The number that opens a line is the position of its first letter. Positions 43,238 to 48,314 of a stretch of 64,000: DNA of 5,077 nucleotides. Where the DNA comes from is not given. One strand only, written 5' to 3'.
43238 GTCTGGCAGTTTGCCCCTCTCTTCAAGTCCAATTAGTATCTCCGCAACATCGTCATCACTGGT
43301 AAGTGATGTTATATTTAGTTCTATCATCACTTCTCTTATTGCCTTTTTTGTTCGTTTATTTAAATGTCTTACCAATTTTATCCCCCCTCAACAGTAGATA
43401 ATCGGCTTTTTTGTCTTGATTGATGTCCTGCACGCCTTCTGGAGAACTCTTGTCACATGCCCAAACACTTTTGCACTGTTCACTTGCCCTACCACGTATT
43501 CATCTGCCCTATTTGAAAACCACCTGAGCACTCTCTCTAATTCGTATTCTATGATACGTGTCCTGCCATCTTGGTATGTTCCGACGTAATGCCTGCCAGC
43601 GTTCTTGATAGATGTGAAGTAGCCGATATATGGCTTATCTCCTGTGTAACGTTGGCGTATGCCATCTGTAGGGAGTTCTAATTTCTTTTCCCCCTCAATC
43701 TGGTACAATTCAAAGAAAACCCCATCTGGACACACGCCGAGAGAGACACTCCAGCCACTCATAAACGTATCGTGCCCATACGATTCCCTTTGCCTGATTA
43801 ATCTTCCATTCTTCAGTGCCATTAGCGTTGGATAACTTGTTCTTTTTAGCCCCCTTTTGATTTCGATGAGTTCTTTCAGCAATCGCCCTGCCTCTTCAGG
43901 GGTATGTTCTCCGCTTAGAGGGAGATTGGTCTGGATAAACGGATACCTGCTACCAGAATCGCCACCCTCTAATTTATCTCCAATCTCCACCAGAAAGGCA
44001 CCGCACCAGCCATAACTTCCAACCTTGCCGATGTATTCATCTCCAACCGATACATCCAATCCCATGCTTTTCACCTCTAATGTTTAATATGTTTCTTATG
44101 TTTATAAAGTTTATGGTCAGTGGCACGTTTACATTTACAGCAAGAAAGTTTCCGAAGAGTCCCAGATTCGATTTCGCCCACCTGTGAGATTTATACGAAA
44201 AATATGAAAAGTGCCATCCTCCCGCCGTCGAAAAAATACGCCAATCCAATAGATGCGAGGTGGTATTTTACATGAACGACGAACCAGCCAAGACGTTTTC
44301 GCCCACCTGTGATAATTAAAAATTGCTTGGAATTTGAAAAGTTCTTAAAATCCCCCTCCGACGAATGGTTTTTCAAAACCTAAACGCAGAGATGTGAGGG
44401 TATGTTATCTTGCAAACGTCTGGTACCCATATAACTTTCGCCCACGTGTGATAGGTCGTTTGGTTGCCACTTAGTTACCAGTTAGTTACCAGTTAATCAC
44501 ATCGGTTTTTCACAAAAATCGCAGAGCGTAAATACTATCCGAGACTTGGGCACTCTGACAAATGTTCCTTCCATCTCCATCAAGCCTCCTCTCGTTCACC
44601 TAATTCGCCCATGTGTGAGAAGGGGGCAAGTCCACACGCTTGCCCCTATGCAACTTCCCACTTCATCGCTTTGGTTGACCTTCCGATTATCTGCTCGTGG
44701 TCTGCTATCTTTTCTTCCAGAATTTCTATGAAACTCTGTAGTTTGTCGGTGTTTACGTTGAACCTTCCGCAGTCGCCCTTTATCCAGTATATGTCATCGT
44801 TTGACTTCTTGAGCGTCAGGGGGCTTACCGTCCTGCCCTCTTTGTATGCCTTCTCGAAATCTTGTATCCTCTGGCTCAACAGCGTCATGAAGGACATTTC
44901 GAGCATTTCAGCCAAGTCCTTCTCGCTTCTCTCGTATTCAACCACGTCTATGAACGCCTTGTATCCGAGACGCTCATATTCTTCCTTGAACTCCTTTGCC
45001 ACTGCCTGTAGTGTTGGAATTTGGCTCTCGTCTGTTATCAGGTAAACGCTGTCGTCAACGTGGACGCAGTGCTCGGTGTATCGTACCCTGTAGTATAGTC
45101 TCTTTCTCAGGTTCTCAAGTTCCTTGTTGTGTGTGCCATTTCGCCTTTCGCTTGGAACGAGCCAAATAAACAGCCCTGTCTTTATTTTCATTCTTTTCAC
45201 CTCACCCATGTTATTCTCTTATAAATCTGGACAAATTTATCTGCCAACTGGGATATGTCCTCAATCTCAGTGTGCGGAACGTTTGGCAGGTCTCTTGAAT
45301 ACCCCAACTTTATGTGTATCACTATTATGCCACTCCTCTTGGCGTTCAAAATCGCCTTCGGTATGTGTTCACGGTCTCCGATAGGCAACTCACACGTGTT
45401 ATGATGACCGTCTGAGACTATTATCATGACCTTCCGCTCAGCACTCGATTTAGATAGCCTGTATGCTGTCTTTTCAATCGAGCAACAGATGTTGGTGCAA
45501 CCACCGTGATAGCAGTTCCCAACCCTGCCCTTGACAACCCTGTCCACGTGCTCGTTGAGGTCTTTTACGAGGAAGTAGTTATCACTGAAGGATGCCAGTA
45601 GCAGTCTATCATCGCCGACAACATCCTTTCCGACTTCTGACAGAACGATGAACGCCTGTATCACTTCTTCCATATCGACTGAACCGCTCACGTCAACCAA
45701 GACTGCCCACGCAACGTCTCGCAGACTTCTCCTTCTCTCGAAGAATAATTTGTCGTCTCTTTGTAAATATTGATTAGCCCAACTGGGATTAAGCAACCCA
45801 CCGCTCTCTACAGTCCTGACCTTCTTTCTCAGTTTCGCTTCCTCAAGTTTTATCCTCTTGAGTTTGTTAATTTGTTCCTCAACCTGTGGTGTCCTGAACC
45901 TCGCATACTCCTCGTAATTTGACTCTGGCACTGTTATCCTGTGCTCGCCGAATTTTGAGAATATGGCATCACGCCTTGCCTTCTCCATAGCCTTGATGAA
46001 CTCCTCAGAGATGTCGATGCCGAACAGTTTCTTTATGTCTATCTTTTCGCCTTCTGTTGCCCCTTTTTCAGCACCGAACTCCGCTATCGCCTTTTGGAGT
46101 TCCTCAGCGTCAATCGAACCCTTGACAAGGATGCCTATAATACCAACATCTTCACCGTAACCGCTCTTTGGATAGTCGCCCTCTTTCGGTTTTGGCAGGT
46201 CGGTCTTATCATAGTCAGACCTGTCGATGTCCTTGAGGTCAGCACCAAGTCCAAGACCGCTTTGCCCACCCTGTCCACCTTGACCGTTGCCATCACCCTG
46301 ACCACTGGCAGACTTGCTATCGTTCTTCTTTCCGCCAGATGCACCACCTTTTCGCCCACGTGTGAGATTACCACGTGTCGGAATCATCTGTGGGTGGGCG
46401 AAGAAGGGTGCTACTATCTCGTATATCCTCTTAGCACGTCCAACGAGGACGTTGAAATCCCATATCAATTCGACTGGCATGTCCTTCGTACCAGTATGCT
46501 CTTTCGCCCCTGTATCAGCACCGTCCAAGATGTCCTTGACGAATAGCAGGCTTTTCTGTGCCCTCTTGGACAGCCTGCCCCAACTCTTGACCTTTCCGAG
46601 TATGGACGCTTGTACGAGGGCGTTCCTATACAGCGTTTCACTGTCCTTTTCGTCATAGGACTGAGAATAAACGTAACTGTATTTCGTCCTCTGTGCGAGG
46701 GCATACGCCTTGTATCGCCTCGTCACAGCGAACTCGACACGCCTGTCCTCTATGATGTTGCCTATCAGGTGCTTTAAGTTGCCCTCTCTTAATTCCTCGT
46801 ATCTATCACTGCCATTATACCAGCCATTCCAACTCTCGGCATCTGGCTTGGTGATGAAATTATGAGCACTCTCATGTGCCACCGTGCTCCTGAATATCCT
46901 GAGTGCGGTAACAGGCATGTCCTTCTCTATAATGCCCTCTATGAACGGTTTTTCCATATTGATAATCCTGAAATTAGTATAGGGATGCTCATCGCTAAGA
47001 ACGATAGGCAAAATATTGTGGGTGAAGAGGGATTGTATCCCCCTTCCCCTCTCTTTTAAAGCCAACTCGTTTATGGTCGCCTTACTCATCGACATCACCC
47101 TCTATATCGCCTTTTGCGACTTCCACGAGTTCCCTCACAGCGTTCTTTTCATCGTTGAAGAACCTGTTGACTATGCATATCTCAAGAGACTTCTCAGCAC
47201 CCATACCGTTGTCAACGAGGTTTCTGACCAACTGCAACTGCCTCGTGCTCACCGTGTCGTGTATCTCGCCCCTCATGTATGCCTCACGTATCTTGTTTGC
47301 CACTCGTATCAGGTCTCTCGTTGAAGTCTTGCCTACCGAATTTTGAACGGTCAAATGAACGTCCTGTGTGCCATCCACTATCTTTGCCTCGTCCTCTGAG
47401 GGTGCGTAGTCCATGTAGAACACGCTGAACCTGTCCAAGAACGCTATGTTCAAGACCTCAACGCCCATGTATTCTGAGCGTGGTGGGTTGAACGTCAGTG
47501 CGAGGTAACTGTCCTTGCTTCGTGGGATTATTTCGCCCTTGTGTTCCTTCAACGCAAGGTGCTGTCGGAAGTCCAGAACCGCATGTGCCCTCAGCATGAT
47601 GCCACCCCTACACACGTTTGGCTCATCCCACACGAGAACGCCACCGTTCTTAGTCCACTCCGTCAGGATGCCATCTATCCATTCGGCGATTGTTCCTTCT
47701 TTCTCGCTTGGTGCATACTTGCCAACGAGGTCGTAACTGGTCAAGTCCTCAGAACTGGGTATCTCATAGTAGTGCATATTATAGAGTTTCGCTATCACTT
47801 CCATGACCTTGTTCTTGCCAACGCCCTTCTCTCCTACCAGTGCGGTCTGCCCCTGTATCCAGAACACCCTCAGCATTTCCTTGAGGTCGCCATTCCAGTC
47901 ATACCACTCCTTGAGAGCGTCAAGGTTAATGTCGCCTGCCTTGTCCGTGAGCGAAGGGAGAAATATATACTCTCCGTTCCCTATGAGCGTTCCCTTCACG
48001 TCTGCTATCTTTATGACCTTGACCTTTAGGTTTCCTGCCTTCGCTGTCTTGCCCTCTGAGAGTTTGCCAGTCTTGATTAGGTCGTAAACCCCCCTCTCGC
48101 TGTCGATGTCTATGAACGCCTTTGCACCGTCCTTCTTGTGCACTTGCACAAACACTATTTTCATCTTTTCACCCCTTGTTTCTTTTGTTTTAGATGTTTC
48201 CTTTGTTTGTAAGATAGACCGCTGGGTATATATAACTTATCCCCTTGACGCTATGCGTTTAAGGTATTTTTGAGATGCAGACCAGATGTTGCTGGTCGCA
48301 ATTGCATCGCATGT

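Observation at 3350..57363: Element-wide 17-bp semi-palindromic box (at least 27 copies) with block-wise polarity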

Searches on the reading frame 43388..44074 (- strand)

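Call 21: search_protein_families(library=pfam, proteins=[window:43388-44074:-], max_evalue=0.01)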
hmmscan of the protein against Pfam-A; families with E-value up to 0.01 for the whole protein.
window:43388-44074:- (228 aa): 1 family
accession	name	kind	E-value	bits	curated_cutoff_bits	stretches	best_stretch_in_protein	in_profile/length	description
PF15601.11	Imm70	-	7.8e-05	22.8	26.7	1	16-80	8-71/131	Immunity protein 70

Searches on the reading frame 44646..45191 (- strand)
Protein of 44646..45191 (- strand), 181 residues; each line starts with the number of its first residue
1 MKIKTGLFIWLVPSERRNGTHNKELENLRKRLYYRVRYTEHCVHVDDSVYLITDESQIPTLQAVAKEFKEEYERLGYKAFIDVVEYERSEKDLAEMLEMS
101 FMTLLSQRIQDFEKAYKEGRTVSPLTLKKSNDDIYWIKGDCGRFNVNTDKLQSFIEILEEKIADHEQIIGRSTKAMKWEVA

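Call 31: search_protein_families(library=pfam, proteins=[window:44646-45191:-], max_evalue=0.05)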
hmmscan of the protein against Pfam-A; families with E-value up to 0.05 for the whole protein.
window:44646-45191:- (181 aa): 1 family
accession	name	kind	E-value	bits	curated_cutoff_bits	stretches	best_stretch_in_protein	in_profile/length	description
PF17760.6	UvrA_inter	-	0.0015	18.8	23.3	1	15-51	27-63/109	UvrA interaction domain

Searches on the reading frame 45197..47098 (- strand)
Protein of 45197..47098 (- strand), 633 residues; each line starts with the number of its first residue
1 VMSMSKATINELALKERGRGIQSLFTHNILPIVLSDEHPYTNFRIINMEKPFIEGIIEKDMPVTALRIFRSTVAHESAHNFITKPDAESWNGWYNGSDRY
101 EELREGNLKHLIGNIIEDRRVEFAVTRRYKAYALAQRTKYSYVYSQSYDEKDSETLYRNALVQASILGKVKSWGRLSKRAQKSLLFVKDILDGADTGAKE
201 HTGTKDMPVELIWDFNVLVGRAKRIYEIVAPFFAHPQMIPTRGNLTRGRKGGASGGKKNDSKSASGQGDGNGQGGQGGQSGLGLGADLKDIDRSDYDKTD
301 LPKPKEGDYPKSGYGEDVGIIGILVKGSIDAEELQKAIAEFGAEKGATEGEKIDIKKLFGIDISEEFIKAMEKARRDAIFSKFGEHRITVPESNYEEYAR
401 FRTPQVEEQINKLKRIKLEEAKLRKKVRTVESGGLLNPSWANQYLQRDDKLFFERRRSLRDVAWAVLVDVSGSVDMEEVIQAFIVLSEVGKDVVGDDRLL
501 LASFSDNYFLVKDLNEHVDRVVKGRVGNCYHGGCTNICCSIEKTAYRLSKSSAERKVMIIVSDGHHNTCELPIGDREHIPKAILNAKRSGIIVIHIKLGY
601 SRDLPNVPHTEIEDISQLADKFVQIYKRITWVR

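Call 10: search_protein_families(library=pfam, proteins=[window:45197-47098:-], max_evalue=0.01)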
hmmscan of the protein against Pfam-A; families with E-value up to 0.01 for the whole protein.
window:45197-47098:- (633 aa): 2 families
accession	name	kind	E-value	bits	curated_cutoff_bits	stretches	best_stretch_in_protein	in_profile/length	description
PF00092.34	VWA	-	4.3e-07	30.8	23.8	1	466-598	4-139/174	von Willebrand factor type A domain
PF05762.20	VWA_CoxE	-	0.00022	21.1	26.4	1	451-565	46-160/222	VWA domain containing CoxE-like protein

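Call 24: find_related_loci(query=window:45197-47098:-, collection=viral_contigs, flank=10000)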
Query window:45197-47098:- (633 aa) in viral_contigs; peptide patterns used: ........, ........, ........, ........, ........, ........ (x = any residue, [..] = any of these).
18 stretches matched a pattern, but none encodes a relative of the query by tblastn (E <= 1e-3).

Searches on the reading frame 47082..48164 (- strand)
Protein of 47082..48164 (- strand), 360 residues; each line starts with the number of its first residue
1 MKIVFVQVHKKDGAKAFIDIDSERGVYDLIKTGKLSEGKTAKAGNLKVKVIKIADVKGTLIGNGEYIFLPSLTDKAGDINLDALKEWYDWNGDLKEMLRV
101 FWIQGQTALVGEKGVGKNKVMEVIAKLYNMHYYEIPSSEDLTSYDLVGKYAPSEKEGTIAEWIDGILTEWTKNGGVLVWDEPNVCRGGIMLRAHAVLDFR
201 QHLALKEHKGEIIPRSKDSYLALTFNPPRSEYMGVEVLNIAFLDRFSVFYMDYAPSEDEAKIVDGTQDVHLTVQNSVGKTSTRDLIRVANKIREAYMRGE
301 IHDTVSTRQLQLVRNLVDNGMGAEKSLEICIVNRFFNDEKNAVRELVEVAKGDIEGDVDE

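Call 10: search_protein_families(library=pfam, proteins=[window:47082-48164:-], max_evalue=0.01)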
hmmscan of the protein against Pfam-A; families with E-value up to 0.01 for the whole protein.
window:47082-48164:- (360 aa): 2 families
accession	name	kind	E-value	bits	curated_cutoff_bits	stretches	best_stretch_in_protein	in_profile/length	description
PF07728.20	AAA_5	-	2.3e-12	47.5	22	1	109-246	4-139/139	AAA domain (dynein-related subfamily)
PF08406.16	CbbQ_C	-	2e-07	31.6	20.6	1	276-349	10-81/85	CbbQ/NirQ/NorQ C-terminal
